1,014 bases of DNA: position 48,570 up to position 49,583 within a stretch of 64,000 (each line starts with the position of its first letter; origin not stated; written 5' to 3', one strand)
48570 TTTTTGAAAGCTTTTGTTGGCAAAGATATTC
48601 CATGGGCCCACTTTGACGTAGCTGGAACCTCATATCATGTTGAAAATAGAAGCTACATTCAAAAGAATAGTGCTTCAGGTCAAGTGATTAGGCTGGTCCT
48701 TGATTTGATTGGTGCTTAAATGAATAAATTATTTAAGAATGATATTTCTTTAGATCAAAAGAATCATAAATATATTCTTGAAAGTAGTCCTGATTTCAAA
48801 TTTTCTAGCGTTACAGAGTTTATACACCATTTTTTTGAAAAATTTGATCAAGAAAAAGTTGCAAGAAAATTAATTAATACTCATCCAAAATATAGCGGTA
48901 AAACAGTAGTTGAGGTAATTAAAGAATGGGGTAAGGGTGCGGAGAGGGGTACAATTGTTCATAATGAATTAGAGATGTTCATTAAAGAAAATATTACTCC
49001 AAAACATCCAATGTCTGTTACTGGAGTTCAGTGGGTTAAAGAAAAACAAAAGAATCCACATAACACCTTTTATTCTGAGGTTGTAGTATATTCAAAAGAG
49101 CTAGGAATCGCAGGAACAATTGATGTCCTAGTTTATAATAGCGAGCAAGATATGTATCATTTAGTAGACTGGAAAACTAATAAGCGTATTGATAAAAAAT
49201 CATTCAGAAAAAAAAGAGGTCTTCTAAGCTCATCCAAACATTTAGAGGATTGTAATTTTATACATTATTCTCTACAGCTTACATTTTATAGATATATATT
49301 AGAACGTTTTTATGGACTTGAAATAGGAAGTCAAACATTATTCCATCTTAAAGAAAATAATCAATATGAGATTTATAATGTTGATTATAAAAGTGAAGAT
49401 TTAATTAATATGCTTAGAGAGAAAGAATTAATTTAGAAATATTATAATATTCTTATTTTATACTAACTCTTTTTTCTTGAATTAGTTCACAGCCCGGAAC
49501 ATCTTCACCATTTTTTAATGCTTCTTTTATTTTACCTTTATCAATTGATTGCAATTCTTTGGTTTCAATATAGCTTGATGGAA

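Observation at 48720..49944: Orphan phage-type cassette (PD-(D/E)XK nuclease and Sipho_Gp157-like protein) embedded between pepA and the pnt operon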

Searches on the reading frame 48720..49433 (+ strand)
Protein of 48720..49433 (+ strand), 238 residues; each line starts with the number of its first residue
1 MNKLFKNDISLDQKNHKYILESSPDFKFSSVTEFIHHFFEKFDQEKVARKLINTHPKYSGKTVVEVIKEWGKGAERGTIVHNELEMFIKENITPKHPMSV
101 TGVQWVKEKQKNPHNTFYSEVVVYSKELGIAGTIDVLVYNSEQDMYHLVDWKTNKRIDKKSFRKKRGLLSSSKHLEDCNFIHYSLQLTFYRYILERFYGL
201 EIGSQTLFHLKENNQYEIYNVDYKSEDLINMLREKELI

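Call 3: search_protein_families(library=pfam, proteins=[window:48720-49433:+], max_evalue=1)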
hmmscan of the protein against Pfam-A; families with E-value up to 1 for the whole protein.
window:48720-49433:+ (238 aa): 2 families
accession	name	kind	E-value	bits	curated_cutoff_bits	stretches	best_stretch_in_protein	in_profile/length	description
PF12705.13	PDDEXK_1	-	8.1e-06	26.4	22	1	33-228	39-210/247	PD-(D/E)XK nuclease superfamily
PF14623.11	Vint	-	0.057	13.6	27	1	91-125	57-89/166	Hint-domain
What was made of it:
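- On PD-(D/E)XK nucleases of the RecB/MGME1/Cas4 type (PF12705): PF12705 scores 26.4 against 22 (call 3).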

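Call 4: search_protein_families(library=phrogs, proteins=[window:48720-49433:+], max_evalue=0.01)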
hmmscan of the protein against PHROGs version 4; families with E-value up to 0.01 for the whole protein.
window:48720-49433:+ (238 aa): 5 families
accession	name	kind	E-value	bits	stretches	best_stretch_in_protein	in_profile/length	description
phrog_298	-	DNA, RNA and nucleotide metabolism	1.3e-22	81.5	1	12-233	52-251/293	exonuclease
phrog_69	-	DNA, RNA and nucleotide metabolism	3.3e-05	24.1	1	65-200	109-253/501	exonuclease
phrog_466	-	DNA, RNA and nucleotide metabolism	4e-05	24.1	1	67-157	205-300/446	exonuclease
phrog_1227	-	DNA, RNA and nucleotide metabolism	6e-05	23.4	1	127-207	127-198/268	exonuclease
phrog_1218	-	DNA, RNA and nucleotide metabolism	0.0028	17.9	1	35-165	49-174/364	exonuclease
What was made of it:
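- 48720..49436 (+): PD-(D/E)XK exonuclease-type gene (238 aa) of the RecB/MGME1/Cas4-like fold, without an Fe-S cluster. Its start codon abuts the pepA stop codon. Pfam PDDEXK_1 lies above its cut-off, and PHROG 298 'exonuclease' scores E 1e-22 (calls 3, 4).
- On Sipho_Gp157 (PF05565): PHROG 253 scores E 1e-45 (call 4).
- Checked: PHROG 298 'exonuclease', E 1e-22 (calls 3, 4).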

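Call 5: search_protein_families(library=padloc, proteins=[window:48720-49433:+], max_evalue=1)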
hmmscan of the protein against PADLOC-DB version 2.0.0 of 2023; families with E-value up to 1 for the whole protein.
window:48720-49433:+ (238 aa): 6 families
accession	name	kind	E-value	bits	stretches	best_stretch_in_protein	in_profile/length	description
PDLC01250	Cas4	-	2e-06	26.2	1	99-234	30-140/168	"CAS-I,CAS-II,CAS-III,CAS-IV,CAS-V,CAS-VI; acquisition_associated"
PDLC00943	Cas4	-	3.1e-05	22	1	116-226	54-141/180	CRISPR-associated protein Cas4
PDLC00058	DruK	-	0.0028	14.4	1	116-169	142-194/388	PD-(D/E)XK nuclease superfamily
PDLC01773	Cas4c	-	0.003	15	1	109-158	65-112/229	-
PDLC01611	Cas4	-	0.037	12.3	1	173-223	70-117/158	"CAS-I,CAS-II,CAS-III,CAS-IV,CAS-V,CAS-VI; acquisition_associated"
PDLC00059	DruK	-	0.063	10.4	1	115-161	111-155/326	PD-(D/E)XK nuclease superfamily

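Call 6: search_protein_families(library=ncbifam, proteins=[window:48720-49433:+], max_evalue=1)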
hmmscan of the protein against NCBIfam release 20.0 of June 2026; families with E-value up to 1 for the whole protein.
window:48720-49433:+ (238 aa): 3 families
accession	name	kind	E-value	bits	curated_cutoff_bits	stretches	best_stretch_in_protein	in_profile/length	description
TIGR00372.1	cas4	equivalog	0.00012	22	65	1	116-226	54-141/180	CRISPR-associated protein Cas4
TIGR00609.1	recB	equivalog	0.01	13.9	696.05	1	13-115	887-985/1175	exodeoxyribonuclease V subunit beta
TIGR02784.1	addA_alphas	equivalog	0.14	10.4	860.75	1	124-198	1061-1118/1138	double-strand break repair helicase AddA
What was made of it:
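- On Cas4: TIGR00372 scores 22 against a cut-off of 65 (call 6).
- Closest known: MGME1, the RecB-family nuclease domains. Different: The NCBIfam cas4 score is 22 against a cut-off of 65 (call 6).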

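Call 15: find_homologous_proteins(query=window:48720-49433:+)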
Query window:48720-49433:+ (238 aa): 242 proteins with E <= 0.001 among 401 candidates; the best 120 are listed.
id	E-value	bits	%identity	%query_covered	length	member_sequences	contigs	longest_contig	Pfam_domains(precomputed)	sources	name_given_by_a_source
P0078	6.8e-146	502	95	100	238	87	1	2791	PF12705.14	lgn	-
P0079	1.0e-134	465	99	89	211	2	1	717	-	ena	-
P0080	3.0e-134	464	84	100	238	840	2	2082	PF12705.14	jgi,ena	-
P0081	1.6e-132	458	84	100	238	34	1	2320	PF12705.14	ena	-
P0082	9.4e-131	452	83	100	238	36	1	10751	PF12705.14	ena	-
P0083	3.5e-128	444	82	100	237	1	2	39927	PF12705.14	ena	-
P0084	5.2e-128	443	81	100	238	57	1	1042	PF12705.14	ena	-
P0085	7.0e-128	443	82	100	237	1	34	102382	PF12705.14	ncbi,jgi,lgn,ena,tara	tara:strand:+ start:5033 stop:5746 length:714 start_codon:yes stop_codon:yes gene_type:complete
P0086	8.3e-128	443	82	100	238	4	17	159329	PF12705.14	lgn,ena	-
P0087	1.6e-127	442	82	100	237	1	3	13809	PF12705.14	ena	-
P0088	3.0e-127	441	82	100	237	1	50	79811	PF12705.14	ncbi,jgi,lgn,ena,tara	tara:strand:- start:5563 stop:6276 length:714 start_codon:yes stop_codon:yes gene_type:complete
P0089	3.7e-127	441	82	100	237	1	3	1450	PF12705.14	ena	-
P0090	6.1e-127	440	82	100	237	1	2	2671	PF12705.14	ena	-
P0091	8.3e-127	440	82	100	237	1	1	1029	PF12705.14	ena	-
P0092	1.4e-124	432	80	100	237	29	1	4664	PF12705.14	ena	-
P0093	2.7e-120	418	78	100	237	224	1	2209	PF12705.14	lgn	-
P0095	1.9e-114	399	72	100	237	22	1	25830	PF12705.14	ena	-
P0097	1.6e-102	360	67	100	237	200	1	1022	PF12705.14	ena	-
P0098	1.7e-102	360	67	100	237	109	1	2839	PF12705.14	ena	-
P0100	7.0e-97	342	63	100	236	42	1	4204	PF12705.14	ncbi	-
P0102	2.3e-96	340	62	100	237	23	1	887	PF12705.14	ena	-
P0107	1.1e-88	315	62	89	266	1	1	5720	PF12705.14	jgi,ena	-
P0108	1.4e-88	314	62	89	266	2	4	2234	PF12705.14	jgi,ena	-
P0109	1.6e-88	314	62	89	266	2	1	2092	PF12705.14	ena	-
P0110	8.2e-88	312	56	100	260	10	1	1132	PF12705.14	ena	-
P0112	9.4e-82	292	56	100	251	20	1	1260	PF12705.14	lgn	-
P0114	2.1e-75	271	53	97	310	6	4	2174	PF12705.14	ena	-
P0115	2.2e-75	271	84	59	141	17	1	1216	PF12705.14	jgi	jgi:ATP-dependent exoDNAse (exonuclease V) beta subunit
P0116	3.9e-75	270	53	100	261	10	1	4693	PF12705.14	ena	-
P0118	8.3e-73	263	52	100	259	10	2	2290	PF12705.14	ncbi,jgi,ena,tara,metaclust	tara:strand:+ start:145 stop:924 length:780 start_codon:yes stop_codon:yes gene_type:complete|metacl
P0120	6.6e-72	260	56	98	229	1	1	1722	PF12705.14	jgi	-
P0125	5.9e-67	244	49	98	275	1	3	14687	PF12705.14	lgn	-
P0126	2.3e-66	242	48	97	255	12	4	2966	PF12705.14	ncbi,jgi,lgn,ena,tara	tara:strand:+ start:488 stop:1255 length:768 start_codon:yes stop_codon:yes gene_type:complete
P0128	5.1e-66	241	48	99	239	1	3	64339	-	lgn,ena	-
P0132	1.8e-64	236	47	98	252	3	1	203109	-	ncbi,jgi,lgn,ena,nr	ncbi:MAG: PD-(D/E)XK nuclease family protein [Bacteroidetes bacterium]|nr:PD-(D/E)XK nuclease family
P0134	5.7e-64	234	48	95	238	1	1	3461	PF12705.14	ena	-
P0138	1.1e-62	230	50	90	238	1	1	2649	PF12705.14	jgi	-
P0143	5.8e-61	224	48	88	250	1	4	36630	PF12705.14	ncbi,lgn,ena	-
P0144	6.2e-61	224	45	97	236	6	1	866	PF12705.14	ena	-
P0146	2.4e-60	222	44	89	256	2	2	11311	PF12705.14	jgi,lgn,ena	-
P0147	4.4e-60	221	45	97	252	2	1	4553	PF12705.14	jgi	-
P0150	1.1e-59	220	45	98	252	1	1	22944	PF12705.14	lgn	-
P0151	1.5e-59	220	43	96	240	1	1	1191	PF12705.14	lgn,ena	-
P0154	5.1e-59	218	45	100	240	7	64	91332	-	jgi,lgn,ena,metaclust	jgi:hypothetical protein|metaclust:\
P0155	5.2e-59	218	44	97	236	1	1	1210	PF12705.14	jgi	-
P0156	5.5e-59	218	47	89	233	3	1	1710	PF12705.14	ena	-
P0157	6.2e-59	217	44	98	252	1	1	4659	PF12705.14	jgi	-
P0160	8.8e-59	217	46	90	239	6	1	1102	PF12705.14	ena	-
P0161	9.1e-59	217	44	98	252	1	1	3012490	PF12705.14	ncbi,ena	-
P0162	1.0e-58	217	46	89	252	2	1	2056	PF12705.14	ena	-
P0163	1.2e-58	216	46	90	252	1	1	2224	PF12705.14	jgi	-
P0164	1.3e-58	216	46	96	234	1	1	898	PF12705.14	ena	-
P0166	1.5e-58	216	45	97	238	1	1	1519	PF12705.14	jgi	-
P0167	2.1e-58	216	44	98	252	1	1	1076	PF12705.14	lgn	-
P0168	2.5e-58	216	46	88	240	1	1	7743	PF12705.14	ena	-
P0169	2.7e-58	215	45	97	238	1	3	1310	PF12705.14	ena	-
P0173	1.3e-57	213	45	89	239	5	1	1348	PF12705.14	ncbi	-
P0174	1.3e-57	213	45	100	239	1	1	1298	PF12705.14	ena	-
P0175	1.5e-57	213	46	89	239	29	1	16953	PF12705.14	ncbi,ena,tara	tara:strand:+ start:1460 stop:2179 length:720 start_codon:yes stop_codon:yes gene_type:complete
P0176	2.0e-57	213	45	98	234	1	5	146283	PF12705.14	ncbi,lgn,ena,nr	ncbi:PD-(D/E)XK nuclease family protein [bacterium]|nr:PD-(D/E)XK nuclease family protein [bacterium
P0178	2.4e-57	212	43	97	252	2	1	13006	PF12705.14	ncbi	-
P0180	2.7e-57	212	45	98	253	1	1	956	PF12705.14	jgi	-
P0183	4.0e-57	212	44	98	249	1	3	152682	PF12705.14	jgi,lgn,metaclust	metaclust:\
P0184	6.8e-57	211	44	100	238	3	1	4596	PF12705.14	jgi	-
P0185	8.4e-57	210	45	89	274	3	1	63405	PF12705.14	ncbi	-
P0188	2.6e-56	209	44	90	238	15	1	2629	PF12705.14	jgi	-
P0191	3.7e-56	208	45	89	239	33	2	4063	PF12705.14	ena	-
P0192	5.4e-56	208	46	97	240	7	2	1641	PF12705.14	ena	-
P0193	7.2e-56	207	41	99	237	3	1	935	PF12705.14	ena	-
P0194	9.1e-56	207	44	90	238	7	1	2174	PF12705.14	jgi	-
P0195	1.0e-55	207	44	99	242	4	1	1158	PF12705.14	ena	-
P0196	1.1e-55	207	44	88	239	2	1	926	PF12705.14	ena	-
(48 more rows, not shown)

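Call 17: find_encoding_contigs(protein=P0161, flank=7000, max_places=2)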
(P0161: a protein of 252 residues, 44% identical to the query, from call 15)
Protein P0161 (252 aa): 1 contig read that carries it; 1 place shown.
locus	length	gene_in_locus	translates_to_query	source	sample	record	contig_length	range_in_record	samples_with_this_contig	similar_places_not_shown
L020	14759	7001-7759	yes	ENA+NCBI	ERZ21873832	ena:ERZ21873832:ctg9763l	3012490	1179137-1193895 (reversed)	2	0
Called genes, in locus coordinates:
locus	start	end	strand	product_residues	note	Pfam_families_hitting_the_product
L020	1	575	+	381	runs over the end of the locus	-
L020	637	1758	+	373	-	-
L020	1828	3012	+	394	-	-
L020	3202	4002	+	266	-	PF13483:Lactamase_B_3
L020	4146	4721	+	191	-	-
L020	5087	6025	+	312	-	PF00058:Ldl_recept_b (faint), PF18962:Por_Secre_tail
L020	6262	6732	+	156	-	-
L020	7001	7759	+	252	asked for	PF12705:PDDEXK_1 (faint)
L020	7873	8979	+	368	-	PF13308:YARHG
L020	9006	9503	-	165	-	-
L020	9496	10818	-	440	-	PF00072:Response_reg, PF07228:SpoIIE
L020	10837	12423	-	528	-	PF00989:PAS, PF08448:PAS_4, PF13426:PAS_9 (weak), PF00989:PAS, PF08448:PAS_4 (weak), PF08447:PAS_3, PF13426:PAS_9, PF02518:HATPase_c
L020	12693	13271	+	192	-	PF00440:TetR_N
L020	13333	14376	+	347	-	PF25917:BSH_RND (weak), PF25954:Beta-barrel_RND_2, PF25990:Beta-barrel_YknX (weak), PF25989:YknX_C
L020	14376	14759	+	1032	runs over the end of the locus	PF00873:ACR_tran, PF03176:MMPL (weak)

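Call 18: find_encoding_contigs(protein=P0132, flank=7000, max_places=2)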
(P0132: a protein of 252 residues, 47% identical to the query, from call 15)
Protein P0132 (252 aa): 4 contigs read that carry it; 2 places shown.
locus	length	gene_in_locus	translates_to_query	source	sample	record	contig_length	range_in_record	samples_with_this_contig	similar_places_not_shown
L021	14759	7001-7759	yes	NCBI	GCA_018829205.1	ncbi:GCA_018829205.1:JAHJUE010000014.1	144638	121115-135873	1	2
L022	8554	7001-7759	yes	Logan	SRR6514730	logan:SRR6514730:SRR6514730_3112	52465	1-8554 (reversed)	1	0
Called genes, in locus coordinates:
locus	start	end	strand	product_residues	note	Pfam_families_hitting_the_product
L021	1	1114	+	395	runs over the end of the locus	PF00108:Thiolase_N, PF02803:Thiolase_C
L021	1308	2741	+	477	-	PF20250:FapA_N, PF03961:FapA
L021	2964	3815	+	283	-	PF13509:S1_2, PF17783:WHD_CvfB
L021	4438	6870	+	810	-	PF13620:CarboxypepD_reg, PF13715:CarbopepD_reg_2, PF00593:TonB_dep_Rec_b-barrel, PF14905:OMP_b-brl_3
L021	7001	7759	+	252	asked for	-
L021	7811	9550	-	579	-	PF13426:PAS_9, PF00989:PAS, PF13426:PAS_9, PF00158:Sigma54_activat, PF13191:AAA_16 (weak), PF14532:Sigma54_activ_2, PF25601:AAA_lid_14, PF02954:HTH_8, +6 more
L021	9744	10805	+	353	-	PF04055:Radical_SAM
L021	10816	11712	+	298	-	PF01937:ARMT1-like_dom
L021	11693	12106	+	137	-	-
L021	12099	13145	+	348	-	PF01073:3Beta_HSD, PF01370:Epimerase, PF02719:Polysacc_synt_2, PF04321:RmlD_sub_bind, PF05368:NmrA (faint), PF07993:NAD_binding_4, PF16363:GDP_Man_Dehyd, PF13460:NAD_binding_10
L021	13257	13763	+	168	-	-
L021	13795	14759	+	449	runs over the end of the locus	PF01266:DAO (faint), PF03486:HI0933_like (faint), PF04820:Trp_halogenase (faint), PF05834:Lycopene_cycl (faint), PF07992:Pyr_redox_2, PF13738:Pyr_redox_3, PF00070:Pyr_redox, PF02852:Pyr_redox_dim, +1 more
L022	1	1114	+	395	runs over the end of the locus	PF00108:Thiolase_N, PF02803:Thiolase_C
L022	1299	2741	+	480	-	PF20250:FapA_N, PF03961:FapA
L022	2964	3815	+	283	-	PF13509:S1_2, PF17783:WHD_CvfB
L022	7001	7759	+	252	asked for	-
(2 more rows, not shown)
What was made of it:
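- On Conserved two-gene module (co-inherited functional pair): The nuclease stands alone in Bacteroidota (calls 17, 18).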

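Call 19: find_encoding_contigs(protein=P0154, flank=7000, max_places=3)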
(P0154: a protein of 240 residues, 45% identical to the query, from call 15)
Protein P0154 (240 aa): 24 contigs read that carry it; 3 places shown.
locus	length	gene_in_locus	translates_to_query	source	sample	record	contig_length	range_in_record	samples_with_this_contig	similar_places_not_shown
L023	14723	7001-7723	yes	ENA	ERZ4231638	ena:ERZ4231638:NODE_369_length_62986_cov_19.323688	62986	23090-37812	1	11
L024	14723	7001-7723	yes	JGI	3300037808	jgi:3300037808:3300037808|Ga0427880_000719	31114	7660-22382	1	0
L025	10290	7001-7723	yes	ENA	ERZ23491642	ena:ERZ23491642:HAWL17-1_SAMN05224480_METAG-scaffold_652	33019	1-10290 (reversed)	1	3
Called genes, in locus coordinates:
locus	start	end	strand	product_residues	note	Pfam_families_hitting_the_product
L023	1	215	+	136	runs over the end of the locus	-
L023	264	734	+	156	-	-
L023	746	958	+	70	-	-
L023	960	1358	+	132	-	-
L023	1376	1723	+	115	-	-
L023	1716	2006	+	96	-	-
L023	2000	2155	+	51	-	-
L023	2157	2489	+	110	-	-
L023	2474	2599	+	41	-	-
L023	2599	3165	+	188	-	PF12850:Metallophos_2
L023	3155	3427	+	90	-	-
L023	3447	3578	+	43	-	-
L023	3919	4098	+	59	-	PF07432:Hc1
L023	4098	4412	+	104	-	-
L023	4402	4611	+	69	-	-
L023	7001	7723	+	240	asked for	-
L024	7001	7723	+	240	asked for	-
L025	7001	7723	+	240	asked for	-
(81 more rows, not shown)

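Call 21: search_solved_structures(query=window:48720-49433:+, max_evalue=1, show_alignments=2)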
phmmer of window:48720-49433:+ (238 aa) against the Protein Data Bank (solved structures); distinct sequences matched with E-value up to 1: 3.
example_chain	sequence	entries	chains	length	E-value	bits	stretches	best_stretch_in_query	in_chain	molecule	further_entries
5m42_A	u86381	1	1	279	0.44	13.4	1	134-184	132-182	Proline dehydrogenase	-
2ekg_A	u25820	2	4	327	0.52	13.1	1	134-184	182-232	Proline dehydrogenase/delta-1-pyrroline-5-carboxylate dehydrogenase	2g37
3lul_A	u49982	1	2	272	0.96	12.3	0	74-144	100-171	4-amino-4-deoxychorismate lyase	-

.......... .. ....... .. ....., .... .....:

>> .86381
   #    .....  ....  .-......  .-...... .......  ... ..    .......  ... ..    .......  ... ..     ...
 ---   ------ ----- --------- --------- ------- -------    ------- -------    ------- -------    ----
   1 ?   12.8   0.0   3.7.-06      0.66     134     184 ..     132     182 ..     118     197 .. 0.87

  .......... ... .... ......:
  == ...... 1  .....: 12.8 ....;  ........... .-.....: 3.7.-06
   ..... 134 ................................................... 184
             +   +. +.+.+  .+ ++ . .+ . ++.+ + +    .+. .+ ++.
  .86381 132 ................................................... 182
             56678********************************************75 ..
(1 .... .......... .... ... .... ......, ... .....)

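Call 40: predict_structure(alignment_id=A2)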
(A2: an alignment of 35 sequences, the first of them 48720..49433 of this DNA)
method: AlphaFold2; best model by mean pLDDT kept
length: 238 residues; sequences in the alignment: 35
mean_pLDDT: 94.2   pTM: 0.89
mean pLDDT of the five models: 94.2, 93.5, 92.9, 92.7, 92.4
residues with pLDDT >= 90: 197; 70-90: 39; 50-70: 1; < 50: 1
segments of 3 or more residues with pLDDT < 50: none
pLDDT, mean of each block of 10 residues (from residue 1): 76 90 94 96 88 89 91 91 97 97 97 97 96 97 98 94 93 97 98 97 98 95 97 97
secondary structure, 60 per line:
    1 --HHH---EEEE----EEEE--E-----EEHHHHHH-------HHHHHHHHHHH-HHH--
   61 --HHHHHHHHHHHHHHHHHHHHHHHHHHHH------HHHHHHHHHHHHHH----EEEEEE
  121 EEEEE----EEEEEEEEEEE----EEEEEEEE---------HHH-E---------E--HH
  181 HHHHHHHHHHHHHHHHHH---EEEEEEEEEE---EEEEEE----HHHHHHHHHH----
elements in order: E9-12 E17-20 H31-36 H44-54 H63-90 H97-110 E115-125 E130-140 E145-152 H179-198 E202-211 E215-220 H225-234

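Call 45: fold_search(model_id=the predicted structure, library=pdb)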
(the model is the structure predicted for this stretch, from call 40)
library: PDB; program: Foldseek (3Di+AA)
matches with E <= 10: 396; with E <= 0.001: 21
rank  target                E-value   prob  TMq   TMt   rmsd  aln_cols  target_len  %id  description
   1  5zyu_A                1.2e-05  1.00  0.56  0.59   5.0       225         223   15  The crystal structure of humanMGME1 with single strand DNA2 (released 2018-09-19)
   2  5zyt_C                1.7e-05  1.00  0.55  0.59   5.5       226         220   15  Crystal structure of human MGME1 with 3' overhang double strand DNA3 (released 2018-09-19)
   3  9np6_A                1.7e-05  1.00  0.48  0.14   9.2       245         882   14  Cryo-EM structure of AdnA(D934A)-AdnB(D1014A) in complex with AMPPNP and blunt end DNA (released 2025-03-19)
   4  5zyv_A                2.0e-05  1.00  0.49  0.58   6.6       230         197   13  Crystal structure of human MGME1 with single strand DNA2 and Ca2+ (released 2018-09-19)
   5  5zyt_B                2.1e-05  1.00  0.56  0.60   5.5       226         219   15  Crystal structure of human MGME1 with 3' overhang double strand DNA3 (released 2018-09-19)
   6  5zyw                  3.6e-05  1.00  0.54  0.55   6.1       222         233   14  The crystal structure of apo-HsMGME1 with Mn2+ (released 2018-09-19)
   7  5zyt_A                3.9e-05  1.00  0.54  0.58   5.6       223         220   13  Crystal structure of human MGME1 with 3' overhang double strand DNA3 (released 2018-09-19)
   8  8xa9_B                4.9e-05  1.00  0.56  0.62   4.7       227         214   14  Human MGME1 in complex with 5'-overhang DNA (released 2024-03-20)
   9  5zyt_D                7.5e-05  1.00  0.57  0.61   5.2       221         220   14  Crystal structure of human MGME1 with 3' overhang double strand DNA3 (released 2018-09-19)
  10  4cej_A                8.4e-05  1.00  0.43  0.10   8.6       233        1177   14  Crystal structure of AddAB-DNA-ADPNP complex at 3 Angstrom resolution (released 2014-03-12)
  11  8xa9_A                1.4e-04  1.00  0.54  0.60   5.3       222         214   14  Human MGME1 in complex with 5'-overhang DNA (released 2024-03-20)
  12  4ic1_G                1.7e-04  1.00  0.41  0.47   8.3       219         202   12  Crystal structure of SSO0001 (released 2013-01-16)
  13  5ean_A                1.7e-04  1.00  0.39  0.11  14.6       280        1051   14  Crystal structure of Dna2 in complex with a 5' overhang DNA (released 2015-11-18)
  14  8d3l_J                3.6e-04  1.00  0.43  0.46   7.8       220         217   14  Type I-C Cas4-Cas1-Cas2 complex bound to a PAM/PAM prespacer (released 2022-11-02)
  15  9iab_B                3.8e-04  1.00  0.41  0.37   8.9       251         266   13  Structure of the Argonaute-associated Cas4 family protein 1 (ACE1) from Chroococcidiopsis thermalis (CtACE1) (released 2025-04-23)
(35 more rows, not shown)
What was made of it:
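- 48720..49436 (+): Its best PDB matches are MGME1, the AdnA/AddA nuclease domains, Cas4, Dna2 and RecE (calls 40, 45).
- On PD-(D/E)XK nucleases of the RecB/MGME1/Cas4 type (PF12705): The model has pLDDT 94 and matches MGME1, AddA, Cas4, Dna2 and RecE with probability 1.0 (calls 40, 45).
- Closest known: MGME1, the RecB-family nuclease domains. Same: The best fold matches are MGME1 (E 1e-5, TM 0.56-0.59), AdnA/AddA, Cas4, Dna2 and RecE (call 45).
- The nuclease is Cas4/RecB-like (calls 5, 45).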

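Call 49: find_related_loci(query=A2, collection=viral_contigs, flank=10000)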
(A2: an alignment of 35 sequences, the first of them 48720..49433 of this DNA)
Query A2 (238 aa) in viral_contigs; peptide patterns used: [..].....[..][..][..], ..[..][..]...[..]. (x = any residue, [..] = any of these).
600 stretches matched a pattern (row limit reached: there are more); 506 encode a relative of the query (tblastn E <= 1e-3); the best 80 are kept; 80 distinct loci.
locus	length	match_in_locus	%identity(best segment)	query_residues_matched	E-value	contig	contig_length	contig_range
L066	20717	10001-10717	45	1-238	1e-63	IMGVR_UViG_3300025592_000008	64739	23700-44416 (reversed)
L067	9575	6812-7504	32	7-219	5e-26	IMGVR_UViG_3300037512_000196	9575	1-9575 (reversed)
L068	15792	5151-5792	34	1-191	5e-26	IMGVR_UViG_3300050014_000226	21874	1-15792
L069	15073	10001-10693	31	7-219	1e-24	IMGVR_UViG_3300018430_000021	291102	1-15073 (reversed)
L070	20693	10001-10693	31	7-219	1e-24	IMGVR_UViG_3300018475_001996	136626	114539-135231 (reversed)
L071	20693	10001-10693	31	7-219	1e-24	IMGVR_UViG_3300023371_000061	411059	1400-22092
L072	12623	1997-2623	31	8-214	1e-24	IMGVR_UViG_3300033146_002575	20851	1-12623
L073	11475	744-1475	33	7-232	7e-24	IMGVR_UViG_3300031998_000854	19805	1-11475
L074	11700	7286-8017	33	7-232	7e-24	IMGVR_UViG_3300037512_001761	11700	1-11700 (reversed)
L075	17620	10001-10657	30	7-210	2e-23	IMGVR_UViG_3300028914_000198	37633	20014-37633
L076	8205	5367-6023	30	7-210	2e-23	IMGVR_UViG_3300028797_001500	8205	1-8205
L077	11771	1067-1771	31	7-230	4e-23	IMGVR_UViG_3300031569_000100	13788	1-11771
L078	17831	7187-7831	28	7-210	5e-23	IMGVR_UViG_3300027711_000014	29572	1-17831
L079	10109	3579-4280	32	7-232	5e-23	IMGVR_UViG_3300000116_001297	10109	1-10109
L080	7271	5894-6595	31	7-221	6e-23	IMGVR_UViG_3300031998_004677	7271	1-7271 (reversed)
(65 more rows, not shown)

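Call 67: find_encoding_contigs(protein=P0128, flank=8000, max_places=2)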
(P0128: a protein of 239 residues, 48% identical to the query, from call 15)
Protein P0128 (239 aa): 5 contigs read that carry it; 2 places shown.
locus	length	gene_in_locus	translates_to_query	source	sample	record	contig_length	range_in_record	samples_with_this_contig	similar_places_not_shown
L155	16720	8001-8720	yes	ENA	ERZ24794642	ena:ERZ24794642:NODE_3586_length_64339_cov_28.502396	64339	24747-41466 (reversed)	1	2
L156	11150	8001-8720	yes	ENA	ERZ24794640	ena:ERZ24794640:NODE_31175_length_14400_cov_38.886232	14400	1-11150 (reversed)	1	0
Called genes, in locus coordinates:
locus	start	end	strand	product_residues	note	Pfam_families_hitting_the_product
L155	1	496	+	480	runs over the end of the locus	PF11443:DUF2828, PF25043:DUF7788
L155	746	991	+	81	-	-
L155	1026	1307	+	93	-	-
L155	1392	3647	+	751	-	PF19263:DUF5906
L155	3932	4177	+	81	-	-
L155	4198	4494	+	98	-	-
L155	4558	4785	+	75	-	PF00313:CSD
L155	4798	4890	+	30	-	-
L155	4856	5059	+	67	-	-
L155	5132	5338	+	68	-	-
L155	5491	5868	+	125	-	-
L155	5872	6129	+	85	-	-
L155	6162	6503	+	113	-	-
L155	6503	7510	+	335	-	PF01073:3Beta_HSD, PF01370:Epimerase, PF02719:Polysacc_synt_2, PF04321:RmlD_sub_bind, PF07993:NAD_binding_4 (faint), PF13460:NAD_binding_10 (weak), PF16363:GDP_Man_Dehyd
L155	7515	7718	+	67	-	-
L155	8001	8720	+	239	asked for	-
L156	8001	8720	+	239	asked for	-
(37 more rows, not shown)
